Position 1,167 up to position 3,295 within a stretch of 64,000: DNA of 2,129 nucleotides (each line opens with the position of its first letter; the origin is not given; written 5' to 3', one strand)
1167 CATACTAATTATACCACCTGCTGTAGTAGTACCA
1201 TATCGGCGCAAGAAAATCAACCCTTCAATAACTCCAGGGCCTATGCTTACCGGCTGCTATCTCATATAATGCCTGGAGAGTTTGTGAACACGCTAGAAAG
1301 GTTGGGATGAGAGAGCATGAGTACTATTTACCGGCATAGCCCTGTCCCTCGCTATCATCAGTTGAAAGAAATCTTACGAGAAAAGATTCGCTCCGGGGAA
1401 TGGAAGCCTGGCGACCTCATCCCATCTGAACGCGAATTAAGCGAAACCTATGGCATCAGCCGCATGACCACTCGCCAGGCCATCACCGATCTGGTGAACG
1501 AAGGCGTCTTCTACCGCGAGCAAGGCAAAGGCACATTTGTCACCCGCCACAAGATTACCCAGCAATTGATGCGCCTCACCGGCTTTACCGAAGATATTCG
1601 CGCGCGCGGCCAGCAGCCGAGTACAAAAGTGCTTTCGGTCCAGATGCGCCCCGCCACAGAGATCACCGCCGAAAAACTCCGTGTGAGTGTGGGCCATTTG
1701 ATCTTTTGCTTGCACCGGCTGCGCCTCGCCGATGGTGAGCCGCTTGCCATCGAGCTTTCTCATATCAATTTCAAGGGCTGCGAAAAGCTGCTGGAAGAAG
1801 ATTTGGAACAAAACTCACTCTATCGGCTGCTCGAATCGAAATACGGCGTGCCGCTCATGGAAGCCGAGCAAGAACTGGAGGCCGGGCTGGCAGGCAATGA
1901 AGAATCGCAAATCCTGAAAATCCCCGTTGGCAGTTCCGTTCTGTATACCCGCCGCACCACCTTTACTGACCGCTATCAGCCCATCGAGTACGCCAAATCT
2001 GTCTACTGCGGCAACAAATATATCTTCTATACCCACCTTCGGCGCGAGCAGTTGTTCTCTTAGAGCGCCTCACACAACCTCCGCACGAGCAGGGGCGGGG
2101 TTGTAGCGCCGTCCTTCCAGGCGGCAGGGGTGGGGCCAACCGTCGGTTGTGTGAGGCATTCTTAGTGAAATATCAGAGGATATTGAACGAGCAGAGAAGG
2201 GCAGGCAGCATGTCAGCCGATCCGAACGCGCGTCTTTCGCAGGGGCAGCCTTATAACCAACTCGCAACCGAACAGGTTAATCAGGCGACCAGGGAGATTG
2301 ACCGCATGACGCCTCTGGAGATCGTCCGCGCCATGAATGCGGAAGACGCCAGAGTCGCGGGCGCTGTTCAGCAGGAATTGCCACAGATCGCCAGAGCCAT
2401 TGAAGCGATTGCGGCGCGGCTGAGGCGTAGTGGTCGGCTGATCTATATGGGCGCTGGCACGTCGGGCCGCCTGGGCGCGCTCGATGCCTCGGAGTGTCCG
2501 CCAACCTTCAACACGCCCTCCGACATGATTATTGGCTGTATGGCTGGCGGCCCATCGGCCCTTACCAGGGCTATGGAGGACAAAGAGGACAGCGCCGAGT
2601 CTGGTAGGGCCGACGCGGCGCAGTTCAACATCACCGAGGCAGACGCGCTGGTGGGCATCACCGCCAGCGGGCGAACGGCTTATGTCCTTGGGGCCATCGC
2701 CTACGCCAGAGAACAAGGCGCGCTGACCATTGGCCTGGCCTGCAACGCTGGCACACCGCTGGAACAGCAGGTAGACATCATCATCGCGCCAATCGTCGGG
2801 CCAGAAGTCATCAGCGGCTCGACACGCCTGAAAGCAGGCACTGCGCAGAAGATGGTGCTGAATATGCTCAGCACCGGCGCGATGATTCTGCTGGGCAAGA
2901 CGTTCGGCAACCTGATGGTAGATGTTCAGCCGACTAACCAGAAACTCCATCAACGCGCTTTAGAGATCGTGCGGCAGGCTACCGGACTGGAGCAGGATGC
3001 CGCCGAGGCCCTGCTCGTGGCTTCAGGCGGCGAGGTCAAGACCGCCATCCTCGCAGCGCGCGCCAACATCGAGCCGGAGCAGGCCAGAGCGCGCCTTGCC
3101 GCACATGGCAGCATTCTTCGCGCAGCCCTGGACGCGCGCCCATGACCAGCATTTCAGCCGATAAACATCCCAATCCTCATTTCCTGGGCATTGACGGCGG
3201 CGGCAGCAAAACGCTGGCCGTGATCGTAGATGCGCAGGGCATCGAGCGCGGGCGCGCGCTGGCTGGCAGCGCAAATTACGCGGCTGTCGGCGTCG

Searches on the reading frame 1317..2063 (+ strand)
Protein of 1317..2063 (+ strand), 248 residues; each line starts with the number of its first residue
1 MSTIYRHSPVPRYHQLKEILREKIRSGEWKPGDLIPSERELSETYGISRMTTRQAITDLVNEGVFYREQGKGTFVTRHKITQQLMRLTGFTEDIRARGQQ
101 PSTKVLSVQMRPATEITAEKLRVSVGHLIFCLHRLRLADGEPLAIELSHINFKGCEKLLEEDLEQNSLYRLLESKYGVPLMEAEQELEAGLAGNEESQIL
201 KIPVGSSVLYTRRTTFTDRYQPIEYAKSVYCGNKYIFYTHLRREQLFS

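Call 42: search_protein_families(library=pfam, proteins=[window:1317-2063:+])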
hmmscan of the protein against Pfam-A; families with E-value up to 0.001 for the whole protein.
window:1317-2063:+ (248 aa): 2 families
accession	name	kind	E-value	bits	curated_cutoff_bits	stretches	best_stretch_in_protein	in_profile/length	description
PF07702.18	UTRA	-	1.2e-39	135.8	23.8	1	96-235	1-140/141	UTRA domain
PF00392.27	GntR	-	2.7e-21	75.4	27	1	13-75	2-64/64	Bacterial regulatory proteins, gntR family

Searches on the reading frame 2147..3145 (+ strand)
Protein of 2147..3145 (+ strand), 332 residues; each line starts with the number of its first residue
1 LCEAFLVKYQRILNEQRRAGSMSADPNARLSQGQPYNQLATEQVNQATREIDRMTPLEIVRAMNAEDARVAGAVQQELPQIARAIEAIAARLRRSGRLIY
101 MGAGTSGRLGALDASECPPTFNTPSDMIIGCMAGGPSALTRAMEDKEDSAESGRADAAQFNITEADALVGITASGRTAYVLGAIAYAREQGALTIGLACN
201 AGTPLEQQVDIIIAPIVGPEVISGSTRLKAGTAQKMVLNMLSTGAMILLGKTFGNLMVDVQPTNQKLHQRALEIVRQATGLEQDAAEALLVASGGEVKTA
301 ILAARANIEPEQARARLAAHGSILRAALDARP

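Call 42: search_protein_families(library=pfam, proteins=[window:2147-3145:+])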
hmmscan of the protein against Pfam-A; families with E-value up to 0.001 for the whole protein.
window:2147-3145:+ (332 aa): 5 families
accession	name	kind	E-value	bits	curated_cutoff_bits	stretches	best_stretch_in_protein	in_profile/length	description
PF22645.1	GKRP_SIS_N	-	1.8e-17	63.5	27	1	80-187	1-112/113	Glucokinase regulatory protein N-terminal SIS domain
PF01380.27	SIS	-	1.1e-10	41.9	25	1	160-241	49-128/131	SIS domain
PF13580.11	SIS_2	-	9.9e-09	35.8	27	1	71-197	11-136/138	SIS domain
PF20741.3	GKRP-like_C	-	5.4e-08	33.7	27.7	1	255-291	2-38/100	C-terminal lid domain of glucokinase regulatory protein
PF22198.1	GKRP_SIS_2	-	8.4e-05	22.8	27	0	80-138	6-64/191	Glucokinase regulatory protein, second SIS domain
